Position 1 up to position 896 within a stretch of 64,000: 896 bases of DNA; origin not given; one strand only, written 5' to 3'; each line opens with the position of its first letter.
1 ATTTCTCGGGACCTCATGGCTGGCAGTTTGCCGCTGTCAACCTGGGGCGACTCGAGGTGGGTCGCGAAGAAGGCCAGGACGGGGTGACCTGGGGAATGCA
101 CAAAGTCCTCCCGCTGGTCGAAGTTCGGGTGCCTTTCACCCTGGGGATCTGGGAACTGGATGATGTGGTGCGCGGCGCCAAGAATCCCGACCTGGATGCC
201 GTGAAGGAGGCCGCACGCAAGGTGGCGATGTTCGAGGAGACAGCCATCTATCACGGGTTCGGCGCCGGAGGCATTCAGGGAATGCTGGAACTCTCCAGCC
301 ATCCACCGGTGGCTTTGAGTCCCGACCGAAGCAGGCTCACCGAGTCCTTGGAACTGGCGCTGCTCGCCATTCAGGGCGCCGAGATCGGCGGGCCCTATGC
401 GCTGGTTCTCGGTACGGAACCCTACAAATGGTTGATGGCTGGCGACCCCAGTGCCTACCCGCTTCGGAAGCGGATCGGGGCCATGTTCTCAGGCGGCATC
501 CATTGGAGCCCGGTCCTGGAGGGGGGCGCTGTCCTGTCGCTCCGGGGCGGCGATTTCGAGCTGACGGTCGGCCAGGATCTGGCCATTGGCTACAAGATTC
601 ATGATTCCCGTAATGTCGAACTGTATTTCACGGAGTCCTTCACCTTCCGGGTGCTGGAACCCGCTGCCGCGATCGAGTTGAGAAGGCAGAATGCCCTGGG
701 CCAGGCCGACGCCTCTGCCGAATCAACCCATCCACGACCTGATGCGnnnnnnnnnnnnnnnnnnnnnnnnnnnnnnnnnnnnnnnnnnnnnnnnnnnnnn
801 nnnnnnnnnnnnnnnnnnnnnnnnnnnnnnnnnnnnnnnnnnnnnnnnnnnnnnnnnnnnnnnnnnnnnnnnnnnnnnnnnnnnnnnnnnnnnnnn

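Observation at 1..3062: Encapsulin coupled to an exported di-heme cytochrome c and a non-heme haloperoxidase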

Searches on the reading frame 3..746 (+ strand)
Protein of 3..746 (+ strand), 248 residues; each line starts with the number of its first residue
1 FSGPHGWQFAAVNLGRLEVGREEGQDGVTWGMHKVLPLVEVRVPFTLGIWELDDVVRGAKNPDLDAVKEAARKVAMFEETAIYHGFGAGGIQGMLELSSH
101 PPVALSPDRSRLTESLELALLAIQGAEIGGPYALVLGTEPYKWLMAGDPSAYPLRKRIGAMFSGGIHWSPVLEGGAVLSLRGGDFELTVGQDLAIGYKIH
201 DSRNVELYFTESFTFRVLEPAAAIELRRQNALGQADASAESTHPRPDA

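Call 4: search_protein_families(library=pfam, proteins=[window:3-746:+], max_evalue=0.01)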
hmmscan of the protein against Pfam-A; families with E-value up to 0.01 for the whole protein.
window:3-746:+ (248 aa): 1 family
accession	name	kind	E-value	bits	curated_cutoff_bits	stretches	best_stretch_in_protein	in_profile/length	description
PF04454.18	Linocin_M18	-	2e-63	214.4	24.3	1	1-214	39-253/253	Encapsulating protein for peroxidase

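Call 5: search_protein_families(library=ncbifam, proteins=[window:3-746:+], max_evalue=1)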
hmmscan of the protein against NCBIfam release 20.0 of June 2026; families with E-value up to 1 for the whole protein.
window:3-746:+ (248 aa): 1 family
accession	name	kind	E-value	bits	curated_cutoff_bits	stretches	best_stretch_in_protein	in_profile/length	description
NF041155.2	encap_f1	equivalog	1.4e-68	231.1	100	1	2-226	37-261/261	family 1 encapsulin nanocompartment shell protein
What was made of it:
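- On Family 1 encapsulin system, Flp/EncFtn cargo type: PF04454 at 2e-63 and NF041155 at 231 bits against a cutoff of 100 (calls 4, 5).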
